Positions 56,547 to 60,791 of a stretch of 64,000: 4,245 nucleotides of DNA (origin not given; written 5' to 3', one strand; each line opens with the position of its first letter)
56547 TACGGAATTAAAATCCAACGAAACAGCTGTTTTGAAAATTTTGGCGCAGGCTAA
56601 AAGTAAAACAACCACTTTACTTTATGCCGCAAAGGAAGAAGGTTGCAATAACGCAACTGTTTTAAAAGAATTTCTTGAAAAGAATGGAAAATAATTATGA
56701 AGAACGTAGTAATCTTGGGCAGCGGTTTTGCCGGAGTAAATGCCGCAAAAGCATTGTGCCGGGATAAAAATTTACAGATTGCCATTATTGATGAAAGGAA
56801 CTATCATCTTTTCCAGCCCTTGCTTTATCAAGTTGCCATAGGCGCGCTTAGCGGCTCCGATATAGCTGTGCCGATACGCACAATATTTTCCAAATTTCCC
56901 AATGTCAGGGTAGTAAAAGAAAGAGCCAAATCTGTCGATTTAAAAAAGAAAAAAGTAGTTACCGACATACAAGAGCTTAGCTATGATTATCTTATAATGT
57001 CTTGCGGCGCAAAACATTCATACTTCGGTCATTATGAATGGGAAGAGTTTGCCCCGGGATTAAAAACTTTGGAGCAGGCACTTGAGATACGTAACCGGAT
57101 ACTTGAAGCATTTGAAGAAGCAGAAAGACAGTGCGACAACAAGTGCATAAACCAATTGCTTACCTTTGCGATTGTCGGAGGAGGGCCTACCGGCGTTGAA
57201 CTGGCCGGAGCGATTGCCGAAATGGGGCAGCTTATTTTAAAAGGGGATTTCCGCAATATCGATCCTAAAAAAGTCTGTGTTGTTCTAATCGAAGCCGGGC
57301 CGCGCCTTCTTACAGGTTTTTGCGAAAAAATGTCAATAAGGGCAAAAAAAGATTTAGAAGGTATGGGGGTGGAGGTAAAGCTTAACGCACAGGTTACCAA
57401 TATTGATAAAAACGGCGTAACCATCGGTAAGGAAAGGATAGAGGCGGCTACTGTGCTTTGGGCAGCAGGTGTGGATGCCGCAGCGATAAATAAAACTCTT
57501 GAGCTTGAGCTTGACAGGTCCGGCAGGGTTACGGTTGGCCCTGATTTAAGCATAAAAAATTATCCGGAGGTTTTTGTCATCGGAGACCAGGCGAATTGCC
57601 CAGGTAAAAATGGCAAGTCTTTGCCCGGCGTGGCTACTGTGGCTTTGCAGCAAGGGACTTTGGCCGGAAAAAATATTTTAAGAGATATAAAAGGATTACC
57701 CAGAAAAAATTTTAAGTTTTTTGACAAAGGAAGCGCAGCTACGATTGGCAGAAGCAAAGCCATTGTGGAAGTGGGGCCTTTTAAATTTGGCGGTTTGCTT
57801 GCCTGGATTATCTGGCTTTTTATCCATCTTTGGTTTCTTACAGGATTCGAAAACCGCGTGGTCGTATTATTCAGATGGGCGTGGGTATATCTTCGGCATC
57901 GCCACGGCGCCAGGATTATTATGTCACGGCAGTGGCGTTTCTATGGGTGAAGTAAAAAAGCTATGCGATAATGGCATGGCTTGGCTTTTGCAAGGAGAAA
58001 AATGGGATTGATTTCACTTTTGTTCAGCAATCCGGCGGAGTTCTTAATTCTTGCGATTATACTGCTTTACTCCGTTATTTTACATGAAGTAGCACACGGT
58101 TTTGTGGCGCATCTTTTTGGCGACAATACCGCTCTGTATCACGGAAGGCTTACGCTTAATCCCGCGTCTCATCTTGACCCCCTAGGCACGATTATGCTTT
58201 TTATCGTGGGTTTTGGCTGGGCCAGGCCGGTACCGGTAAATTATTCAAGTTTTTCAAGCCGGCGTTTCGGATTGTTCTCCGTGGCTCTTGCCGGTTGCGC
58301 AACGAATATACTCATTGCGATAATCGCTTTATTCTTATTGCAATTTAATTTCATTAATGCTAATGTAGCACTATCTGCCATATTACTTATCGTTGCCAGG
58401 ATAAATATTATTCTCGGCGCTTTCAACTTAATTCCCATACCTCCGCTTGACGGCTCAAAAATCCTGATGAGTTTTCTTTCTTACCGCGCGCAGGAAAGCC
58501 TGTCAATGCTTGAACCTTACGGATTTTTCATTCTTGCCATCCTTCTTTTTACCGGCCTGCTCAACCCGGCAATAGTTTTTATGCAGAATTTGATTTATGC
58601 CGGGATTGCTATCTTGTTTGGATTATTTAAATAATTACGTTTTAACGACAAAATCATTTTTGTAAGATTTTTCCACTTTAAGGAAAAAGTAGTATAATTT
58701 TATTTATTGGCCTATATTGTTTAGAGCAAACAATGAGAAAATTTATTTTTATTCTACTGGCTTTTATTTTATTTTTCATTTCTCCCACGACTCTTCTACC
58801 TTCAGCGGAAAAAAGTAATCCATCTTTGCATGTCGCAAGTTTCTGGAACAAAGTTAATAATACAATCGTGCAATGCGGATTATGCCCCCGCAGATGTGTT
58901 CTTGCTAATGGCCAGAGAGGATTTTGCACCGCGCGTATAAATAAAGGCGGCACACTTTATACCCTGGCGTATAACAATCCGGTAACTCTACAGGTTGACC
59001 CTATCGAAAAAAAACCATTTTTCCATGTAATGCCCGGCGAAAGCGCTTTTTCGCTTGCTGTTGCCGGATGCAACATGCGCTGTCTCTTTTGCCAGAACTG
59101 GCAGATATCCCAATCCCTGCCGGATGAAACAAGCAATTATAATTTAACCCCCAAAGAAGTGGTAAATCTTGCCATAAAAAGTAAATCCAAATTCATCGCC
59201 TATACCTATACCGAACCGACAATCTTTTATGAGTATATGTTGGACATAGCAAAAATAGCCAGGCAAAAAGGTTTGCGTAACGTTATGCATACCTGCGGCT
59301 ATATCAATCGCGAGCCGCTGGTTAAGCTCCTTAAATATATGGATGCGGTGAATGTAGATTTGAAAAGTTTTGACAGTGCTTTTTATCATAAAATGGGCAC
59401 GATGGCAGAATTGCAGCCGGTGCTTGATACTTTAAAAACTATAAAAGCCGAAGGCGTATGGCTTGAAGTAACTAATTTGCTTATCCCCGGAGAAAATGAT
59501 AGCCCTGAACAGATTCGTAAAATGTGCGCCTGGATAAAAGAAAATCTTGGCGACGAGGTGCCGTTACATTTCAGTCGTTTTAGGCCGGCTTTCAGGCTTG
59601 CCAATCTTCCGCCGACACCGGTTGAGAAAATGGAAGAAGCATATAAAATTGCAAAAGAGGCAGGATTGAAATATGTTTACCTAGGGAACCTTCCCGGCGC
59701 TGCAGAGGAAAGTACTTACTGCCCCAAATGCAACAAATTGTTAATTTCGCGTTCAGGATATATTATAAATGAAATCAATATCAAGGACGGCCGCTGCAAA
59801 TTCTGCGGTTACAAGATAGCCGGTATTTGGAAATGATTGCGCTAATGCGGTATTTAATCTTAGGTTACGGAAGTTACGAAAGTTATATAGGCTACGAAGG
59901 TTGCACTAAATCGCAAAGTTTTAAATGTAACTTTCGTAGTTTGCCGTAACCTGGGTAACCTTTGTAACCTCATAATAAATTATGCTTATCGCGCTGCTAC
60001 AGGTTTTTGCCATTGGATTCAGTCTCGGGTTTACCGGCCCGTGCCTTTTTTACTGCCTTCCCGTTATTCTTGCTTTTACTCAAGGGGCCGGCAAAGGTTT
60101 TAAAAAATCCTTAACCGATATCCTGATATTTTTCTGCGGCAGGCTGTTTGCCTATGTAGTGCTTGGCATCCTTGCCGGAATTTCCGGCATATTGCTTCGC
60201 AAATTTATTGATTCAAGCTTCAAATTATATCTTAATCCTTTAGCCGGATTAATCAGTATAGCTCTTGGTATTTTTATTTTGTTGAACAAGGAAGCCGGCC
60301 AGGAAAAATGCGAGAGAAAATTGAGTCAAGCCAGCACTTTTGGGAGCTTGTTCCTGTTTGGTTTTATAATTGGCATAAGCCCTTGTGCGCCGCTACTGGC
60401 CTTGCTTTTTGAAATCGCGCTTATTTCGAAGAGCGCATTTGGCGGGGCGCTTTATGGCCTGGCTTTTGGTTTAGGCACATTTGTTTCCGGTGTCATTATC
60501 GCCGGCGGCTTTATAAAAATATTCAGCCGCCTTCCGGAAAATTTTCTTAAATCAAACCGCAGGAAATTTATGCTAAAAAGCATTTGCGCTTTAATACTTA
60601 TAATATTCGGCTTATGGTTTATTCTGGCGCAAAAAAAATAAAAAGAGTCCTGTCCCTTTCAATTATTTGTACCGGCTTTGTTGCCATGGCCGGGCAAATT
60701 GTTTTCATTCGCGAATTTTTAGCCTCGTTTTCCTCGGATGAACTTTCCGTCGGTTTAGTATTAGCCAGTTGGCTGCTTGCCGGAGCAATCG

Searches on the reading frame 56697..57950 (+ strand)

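Call 23: search_protein_families(library=pfam, proteins=[window:56697-57950:+])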
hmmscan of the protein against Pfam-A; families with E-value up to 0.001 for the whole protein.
window:56697-57950:+ (417 aa): 7 families
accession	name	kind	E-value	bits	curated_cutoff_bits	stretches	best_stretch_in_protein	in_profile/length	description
PF07992.20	Pyr_redox_2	-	5.9e-45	154.3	26.1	1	3-320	2-291/291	Pyridine nucleotide-disulphide oxidoreductase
PF00070.33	Pyr_redox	-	4.9e-12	46.6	22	1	158-241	3-71/82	Pyridine nucleotide-disulphide oxidoreductase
PF22366.1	NDH2_C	-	1.4e-06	28.8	27.7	1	344-403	2-62/62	NDH2 C-terminal domain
PF01266.30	DAO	-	3.9e-05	23.8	27.9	0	218-269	157-214/353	FAD dependent oxidoreductase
PF13454.12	NAD_binding_9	-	9e-05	22.9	21.8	0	5-35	1-34/155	FAD-NAD(P)-binding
PF13450.12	NAD_binding_8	-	0.0007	20.3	21.9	0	6-35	1-29/68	NAD(P)-binding Rossmann-like domain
PF01946.23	Thi4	-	0.00097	18.9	26.2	0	3-33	19-49/235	Thi4 family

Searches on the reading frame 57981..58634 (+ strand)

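Call 23: search_protein_families(library=pfam, proteins=[window:57981-58634:+])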
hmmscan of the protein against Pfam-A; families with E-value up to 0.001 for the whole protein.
window:57981-58634:+ (217 aa): 1 family
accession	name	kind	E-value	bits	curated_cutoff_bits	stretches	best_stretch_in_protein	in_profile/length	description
PF02163.28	Peptidase_M50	-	8.8e-13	48.5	27.2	1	128-174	156-202/221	Peptidase family M50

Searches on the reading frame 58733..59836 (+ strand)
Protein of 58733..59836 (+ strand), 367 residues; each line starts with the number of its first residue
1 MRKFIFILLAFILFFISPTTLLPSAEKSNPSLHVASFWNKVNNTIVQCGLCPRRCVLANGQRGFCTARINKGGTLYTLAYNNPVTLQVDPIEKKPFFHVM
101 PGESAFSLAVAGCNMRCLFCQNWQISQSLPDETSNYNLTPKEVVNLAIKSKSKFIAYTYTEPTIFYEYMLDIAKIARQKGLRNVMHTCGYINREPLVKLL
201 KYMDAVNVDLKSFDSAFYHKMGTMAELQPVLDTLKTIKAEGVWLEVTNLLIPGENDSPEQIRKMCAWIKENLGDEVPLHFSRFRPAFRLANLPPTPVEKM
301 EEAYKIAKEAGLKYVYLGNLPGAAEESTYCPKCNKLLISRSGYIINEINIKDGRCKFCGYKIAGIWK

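Call 23: search_protein_families(library=pfam, proteins=[window:58733-59836:+])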
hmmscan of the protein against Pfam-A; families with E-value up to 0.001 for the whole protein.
window:58733-59836:+ (367 aa): 2 families
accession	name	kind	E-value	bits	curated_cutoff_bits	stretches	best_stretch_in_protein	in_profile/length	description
PF04055.27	Radical_SAM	-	9.6e-25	88.1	29.5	1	111-263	5-164/166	Radical SAM superfamily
PF13353.11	Fer4_12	-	0.0002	22.1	22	1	106-209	8-114/137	4Fe-4S single cluster domain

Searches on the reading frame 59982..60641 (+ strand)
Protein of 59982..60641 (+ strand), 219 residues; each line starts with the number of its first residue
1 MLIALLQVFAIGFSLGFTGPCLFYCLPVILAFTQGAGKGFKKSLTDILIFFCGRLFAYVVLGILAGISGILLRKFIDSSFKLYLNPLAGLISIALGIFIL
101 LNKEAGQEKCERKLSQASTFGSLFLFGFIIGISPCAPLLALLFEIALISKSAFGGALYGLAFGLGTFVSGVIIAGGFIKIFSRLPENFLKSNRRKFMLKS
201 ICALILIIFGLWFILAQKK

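Call 23: search_protein_families(library=pfam, proteins=[window:59982-60641:+])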
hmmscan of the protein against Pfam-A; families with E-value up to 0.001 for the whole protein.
window:59982-60641:+ (219 aa): 1 family
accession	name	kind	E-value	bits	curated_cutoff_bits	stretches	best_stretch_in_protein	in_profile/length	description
PF13386.12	DsbD_2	-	8.1e-22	78.5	24.9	1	9-212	3-199/199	Cytochrome C biogenesis protein transmembrane region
